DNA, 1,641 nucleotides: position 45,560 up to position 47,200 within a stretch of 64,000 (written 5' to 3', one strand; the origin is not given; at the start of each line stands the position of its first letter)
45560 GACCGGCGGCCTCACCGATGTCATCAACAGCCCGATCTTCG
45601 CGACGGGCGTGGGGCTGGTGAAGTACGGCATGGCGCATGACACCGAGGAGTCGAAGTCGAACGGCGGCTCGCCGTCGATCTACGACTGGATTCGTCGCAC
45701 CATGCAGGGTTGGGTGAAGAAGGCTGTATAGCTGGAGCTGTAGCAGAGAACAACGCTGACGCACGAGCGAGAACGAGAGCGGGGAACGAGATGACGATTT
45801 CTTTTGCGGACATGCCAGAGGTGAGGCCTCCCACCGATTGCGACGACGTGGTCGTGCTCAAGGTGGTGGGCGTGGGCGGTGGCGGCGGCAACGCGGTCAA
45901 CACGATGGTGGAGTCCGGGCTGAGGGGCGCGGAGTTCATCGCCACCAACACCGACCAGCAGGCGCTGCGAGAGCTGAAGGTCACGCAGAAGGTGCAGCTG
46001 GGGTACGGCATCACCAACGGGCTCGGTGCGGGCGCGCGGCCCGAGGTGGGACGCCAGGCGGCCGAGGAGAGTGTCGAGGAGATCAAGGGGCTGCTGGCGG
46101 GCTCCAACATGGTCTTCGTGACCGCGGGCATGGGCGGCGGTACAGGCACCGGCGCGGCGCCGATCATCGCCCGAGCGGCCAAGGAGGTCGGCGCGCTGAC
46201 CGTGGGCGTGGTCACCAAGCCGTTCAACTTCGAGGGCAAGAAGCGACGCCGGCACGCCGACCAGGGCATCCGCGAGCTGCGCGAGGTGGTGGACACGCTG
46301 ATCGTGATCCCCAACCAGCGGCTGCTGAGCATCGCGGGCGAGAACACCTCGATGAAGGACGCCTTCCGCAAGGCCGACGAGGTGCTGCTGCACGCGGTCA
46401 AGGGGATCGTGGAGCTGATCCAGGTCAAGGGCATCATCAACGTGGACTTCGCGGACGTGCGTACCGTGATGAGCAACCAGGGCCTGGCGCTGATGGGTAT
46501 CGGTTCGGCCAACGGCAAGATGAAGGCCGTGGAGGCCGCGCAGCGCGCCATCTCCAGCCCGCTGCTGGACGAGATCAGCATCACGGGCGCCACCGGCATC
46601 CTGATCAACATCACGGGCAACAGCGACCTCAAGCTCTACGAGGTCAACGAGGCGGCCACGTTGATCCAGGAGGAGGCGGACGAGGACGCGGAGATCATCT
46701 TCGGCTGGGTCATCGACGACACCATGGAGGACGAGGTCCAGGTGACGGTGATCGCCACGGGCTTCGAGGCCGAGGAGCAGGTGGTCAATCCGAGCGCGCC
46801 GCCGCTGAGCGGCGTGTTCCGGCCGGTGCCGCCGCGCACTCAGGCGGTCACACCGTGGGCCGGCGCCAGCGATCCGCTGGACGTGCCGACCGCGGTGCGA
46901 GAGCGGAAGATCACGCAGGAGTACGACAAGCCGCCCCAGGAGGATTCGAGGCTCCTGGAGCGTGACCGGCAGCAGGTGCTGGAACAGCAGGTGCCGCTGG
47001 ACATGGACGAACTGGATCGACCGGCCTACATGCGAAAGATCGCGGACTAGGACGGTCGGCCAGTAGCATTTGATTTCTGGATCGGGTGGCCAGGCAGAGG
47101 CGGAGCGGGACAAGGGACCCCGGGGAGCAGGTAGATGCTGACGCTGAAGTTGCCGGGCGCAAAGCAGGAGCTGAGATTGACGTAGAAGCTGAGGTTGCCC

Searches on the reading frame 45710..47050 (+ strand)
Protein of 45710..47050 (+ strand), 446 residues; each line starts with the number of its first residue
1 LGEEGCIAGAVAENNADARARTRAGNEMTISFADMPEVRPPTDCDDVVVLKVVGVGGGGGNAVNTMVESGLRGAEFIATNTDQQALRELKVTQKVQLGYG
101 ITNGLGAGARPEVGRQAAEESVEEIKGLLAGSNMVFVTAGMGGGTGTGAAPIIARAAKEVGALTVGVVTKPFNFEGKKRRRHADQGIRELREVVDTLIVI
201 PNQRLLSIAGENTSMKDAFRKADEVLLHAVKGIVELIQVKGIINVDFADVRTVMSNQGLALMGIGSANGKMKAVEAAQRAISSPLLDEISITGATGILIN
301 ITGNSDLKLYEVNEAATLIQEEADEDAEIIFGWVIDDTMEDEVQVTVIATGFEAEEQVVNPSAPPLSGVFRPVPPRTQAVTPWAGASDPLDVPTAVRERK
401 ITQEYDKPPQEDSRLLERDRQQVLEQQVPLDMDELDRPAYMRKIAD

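Call 9: search_protein_families(library=pfam, proteins=[window:45710-47050:+])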
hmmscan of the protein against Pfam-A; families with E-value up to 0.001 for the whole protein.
window:45710-47050:+ (446 aa): 2 families
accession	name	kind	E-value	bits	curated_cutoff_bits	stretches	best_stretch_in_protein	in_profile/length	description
PF00091.31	Tubulin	-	4.9e-49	167.6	33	1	50-209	2-189/190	Tubulin/FtsZ family, GTPase domain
PF12327.13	FtsZ_C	-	1.2e-34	118.9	27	1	258-353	1-95/95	FtsZ family, C-terminal domain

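Call 12: find_related_loci(query=window:45710-47050:+, collection=genome_contigs, flank=10000)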
Query window:45710-47050:+ (446 aa) in genome_contigs; peptide patterns used: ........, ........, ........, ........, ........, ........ (x = any residue, [..] = any of these).
599 stretches matched a pattern (row limit reached: there are more); 596 encode a relative of the query (tblastn E <= 1e-3); the best 80 are kept; 80 distinct loci.
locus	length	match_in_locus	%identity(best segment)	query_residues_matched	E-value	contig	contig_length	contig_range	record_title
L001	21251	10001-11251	74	25-446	5e-177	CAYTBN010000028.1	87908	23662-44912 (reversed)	MAG TPA_asm: uncultured Rickettsiales bacterium isolate SRP308112_co1_98 genome assembly, contig: NODE_171_length_87908_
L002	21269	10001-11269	56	29-446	2e-122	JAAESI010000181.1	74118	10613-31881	MAG: Proteobacteria bacterium isolate Ust_8 UstG_CONTIG1842238, whole genome shotgun sequence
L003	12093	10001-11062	57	50-416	7e-116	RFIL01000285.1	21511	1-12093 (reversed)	MAG: Calditrichaeota bacterium isolate J075 k99_338159, whole genome shotgun sequence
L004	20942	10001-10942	64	50-363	2e-115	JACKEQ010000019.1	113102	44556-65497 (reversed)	MAG: Alphaproteobacteria bacterium isolate HK-STAS-MYXO-38 HK-STAS-MYXO-38_19, whole genome shotgun sequence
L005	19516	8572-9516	65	50-364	6e-115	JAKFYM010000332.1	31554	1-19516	MAG: Bdellovibrionales bacterium isolate ND5_Bin_65 ND5_0001012, whole genome shotgun sequence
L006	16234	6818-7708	66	60-356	2e-115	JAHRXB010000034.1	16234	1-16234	MAG: Bdellovibrio sp. isolate DR_7_2.37 k141_200703, whole genome shotgun sequence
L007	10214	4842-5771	64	50-359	3e-114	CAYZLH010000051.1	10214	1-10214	MAG TPA_asm: uncultured Bdellovibrionales bacterium isolate SRP319275_co1_73 genome assembly, contig: NODE_8293_length_1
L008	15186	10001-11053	60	42-382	5e-113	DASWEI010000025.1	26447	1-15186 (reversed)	MAG TPA_asm: Anaeromyxobacter sp. isolate SMAG_U2758 k141_978611, whole genome shotgun sequence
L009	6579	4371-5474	51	50-446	6e-113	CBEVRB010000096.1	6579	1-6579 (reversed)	MAG TPA_asm: uncultured bacterium isolate SRR24791474_binner12_Refined_27 genome assembly, contig: ERZ25515408.1881, who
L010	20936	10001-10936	65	60-367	7e-113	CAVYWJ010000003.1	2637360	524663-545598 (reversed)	MAG: uncultured delta proteobacterium isolate MFD01275.bin.1.74 genome assembly, contig: contig_5079, whole genome shotg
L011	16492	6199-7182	60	60-375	6e-113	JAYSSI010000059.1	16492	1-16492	MAG: Pseudobdellovibrionaceae bacterium isolate GFS_12192 GFS_12192_58, whole genome shotgun sequence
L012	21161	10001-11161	54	50-443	8e-113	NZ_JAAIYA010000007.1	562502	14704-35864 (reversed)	Pyxidicoccus caerfyrddinensis strain CA032A NODE_7_length_562502_cov_20.0284, whole genome shotgun sequence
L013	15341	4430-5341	66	50-353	2e-112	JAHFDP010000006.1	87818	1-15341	MAG: Deltaproteobacteria bacterium isolate nzgw248 NODE_159_length_87819_cov_4.486476, whole genome shotgun sequence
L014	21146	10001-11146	55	43-416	2e-112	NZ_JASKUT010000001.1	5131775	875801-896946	Paenibacillus silviterrae strain UW52 contig.1.cir, whole genome shotgun sequence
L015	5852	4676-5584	66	50-352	2e-112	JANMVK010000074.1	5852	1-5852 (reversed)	MAG: Pseudobdellovibrionaceae bacterium isolate SOY_1_B_concoct_198 SOY_1_B_k141_4353843, whole genome shotgun sequence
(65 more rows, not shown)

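Call 19: find_encoding_contigs(protein=window:45710-47050:+, flank=10000)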
Protein window:45710-47050:+ (446 aa): no gene with exactly this product is on record in the collection.
